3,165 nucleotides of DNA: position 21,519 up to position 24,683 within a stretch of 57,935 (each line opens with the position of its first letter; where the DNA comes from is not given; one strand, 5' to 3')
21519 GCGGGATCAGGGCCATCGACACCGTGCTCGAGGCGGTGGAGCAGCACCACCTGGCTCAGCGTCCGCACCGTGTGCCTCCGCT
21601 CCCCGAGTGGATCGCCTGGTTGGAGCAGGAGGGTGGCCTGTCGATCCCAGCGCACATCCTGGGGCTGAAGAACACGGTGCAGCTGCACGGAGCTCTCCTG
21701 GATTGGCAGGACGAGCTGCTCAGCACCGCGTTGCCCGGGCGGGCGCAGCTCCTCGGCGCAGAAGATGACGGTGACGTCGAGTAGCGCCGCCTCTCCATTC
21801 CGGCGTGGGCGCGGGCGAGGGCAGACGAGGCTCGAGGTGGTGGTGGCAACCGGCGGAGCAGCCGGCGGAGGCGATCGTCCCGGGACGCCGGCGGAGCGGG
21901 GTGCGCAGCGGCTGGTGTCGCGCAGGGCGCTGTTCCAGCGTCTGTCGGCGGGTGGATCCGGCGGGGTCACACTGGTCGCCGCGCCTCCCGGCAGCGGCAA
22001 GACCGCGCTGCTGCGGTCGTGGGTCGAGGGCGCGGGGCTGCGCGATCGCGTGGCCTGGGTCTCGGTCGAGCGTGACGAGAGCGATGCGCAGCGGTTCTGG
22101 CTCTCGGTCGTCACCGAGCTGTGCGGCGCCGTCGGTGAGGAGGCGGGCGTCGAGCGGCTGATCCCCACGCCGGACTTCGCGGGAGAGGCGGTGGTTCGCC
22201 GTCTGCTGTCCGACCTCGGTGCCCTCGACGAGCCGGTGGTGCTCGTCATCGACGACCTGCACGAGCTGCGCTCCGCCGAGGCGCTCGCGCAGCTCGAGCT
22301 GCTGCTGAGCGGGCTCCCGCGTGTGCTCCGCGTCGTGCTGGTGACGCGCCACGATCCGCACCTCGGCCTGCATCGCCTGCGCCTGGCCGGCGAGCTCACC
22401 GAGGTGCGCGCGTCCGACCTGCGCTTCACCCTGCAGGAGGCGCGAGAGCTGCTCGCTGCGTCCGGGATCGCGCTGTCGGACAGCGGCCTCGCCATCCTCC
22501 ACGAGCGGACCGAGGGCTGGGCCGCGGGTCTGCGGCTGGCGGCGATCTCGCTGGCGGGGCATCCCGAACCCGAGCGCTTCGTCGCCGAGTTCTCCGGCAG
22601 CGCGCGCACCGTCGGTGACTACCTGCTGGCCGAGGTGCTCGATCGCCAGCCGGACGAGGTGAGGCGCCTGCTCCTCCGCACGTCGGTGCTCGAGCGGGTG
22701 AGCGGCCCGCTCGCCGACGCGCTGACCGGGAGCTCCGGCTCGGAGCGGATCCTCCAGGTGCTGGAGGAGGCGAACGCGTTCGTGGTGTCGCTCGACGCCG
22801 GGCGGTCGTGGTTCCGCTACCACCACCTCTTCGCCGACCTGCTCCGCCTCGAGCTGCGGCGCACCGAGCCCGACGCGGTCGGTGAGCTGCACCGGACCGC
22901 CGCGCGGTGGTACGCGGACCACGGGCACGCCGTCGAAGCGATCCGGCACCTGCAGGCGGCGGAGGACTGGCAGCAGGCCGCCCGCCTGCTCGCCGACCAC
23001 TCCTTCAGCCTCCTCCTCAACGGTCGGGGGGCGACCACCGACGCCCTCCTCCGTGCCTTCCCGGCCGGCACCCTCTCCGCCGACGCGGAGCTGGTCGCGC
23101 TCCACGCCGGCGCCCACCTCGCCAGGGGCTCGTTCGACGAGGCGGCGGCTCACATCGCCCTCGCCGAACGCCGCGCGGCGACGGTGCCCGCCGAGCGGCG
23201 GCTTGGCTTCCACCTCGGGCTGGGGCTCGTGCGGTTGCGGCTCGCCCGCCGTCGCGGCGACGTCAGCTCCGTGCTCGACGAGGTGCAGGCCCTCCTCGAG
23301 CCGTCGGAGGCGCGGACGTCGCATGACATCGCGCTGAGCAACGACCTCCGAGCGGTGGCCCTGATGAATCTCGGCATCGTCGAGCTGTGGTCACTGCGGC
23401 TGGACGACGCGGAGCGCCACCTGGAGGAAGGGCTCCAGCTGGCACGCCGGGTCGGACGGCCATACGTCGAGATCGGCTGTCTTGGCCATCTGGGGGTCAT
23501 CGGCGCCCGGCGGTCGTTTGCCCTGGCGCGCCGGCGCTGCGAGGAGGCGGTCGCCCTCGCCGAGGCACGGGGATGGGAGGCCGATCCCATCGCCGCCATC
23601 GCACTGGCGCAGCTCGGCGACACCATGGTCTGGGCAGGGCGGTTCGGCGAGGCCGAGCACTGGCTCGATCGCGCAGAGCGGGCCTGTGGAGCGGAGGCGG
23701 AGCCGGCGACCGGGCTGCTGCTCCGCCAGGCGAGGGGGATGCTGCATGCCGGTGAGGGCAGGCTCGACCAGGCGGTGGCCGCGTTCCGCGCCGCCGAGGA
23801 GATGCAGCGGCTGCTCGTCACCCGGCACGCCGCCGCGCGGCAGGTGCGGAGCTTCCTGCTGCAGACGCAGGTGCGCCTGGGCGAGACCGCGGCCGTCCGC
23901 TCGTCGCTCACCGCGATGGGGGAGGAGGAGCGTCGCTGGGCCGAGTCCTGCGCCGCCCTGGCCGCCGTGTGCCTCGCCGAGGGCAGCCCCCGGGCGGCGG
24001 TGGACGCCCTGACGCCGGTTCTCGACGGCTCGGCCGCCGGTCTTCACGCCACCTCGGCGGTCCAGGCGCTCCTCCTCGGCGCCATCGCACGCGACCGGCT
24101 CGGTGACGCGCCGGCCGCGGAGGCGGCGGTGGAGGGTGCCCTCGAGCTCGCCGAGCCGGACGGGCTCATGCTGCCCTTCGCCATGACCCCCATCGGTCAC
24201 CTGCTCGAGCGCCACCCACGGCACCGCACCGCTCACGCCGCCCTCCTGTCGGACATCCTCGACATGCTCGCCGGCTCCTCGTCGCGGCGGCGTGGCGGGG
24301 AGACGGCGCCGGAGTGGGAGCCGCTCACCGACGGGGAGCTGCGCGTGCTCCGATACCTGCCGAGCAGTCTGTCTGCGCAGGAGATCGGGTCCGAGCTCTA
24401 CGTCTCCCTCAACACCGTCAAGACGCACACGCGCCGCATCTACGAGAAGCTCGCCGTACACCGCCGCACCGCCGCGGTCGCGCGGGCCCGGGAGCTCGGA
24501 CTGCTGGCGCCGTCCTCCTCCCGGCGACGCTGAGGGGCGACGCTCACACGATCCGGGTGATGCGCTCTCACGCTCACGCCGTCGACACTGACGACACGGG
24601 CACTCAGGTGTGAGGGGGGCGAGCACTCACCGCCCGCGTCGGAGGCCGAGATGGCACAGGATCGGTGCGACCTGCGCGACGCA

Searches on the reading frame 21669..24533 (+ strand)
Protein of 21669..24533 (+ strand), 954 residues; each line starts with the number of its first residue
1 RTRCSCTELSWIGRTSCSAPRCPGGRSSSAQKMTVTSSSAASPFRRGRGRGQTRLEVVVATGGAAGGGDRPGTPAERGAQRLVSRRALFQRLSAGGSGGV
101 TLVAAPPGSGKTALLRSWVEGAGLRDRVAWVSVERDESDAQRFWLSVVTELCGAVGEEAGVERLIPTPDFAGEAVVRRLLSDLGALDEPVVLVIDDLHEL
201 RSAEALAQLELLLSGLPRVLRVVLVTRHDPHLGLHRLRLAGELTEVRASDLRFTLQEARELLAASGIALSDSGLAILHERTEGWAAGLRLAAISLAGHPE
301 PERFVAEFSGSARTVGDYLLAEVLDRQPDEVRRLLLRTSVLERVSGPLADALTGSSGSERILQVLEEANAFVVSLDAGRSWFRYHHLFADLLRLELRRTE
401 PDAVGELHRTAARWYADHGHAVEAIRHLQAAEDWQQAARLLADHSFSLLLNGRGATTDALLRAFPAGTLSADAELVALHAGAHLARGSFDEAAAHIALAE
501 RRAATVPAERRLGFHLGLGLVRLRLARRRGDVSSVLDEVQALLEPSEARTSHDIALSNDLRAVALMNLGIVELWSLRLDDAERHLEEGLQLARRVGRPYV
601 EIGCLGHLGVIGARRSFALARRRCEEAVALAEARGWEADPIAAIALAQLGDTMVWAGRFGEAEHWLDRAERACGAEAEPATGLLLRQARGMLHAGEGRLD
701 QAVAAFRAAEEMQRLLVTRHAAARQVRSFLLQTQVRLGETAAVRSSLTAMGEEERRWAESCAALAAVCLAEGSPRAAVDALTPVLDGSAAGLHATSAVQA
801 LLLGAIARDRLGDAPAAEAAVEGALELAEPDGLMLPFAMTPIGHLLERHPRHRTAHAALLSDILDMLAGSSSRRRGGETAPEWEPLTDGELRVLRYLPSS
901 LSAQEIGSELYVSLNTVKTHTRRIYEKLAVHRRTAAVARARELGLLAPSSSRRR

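Call 82: search_protein_families(library=pfam, proteins=[window:21669-24533:+], max_evalue=0.0001)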
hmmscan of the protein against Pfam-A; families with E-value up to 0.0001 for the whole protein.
window:21669-24533:+ (954 aa): 5 families
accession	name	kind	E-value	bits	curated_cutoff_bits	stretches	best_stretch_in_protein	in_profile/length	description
PF17874.7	TPR_MalT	-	2.1e-13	50.7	45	1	560-837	38-319/336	MalT-like TPR region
PF13191.12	AAA_16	-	1.8e-11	45.3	32.6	1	86-225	13-167/167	AAA ATPase domain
PF00196.25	GerE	-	2.7e-11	43.4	23.5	1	885-938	2-55/57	Bacterial regulatory proteins, luxR family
PF13401.12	AAA_22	-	5.1e-08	33.7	27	1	98-214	5-109/130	AAA domain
PF13424.12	TPR_12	-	8.2e-07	29.6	30.1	0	561-599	2-40/77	Tetratricopeptide repeat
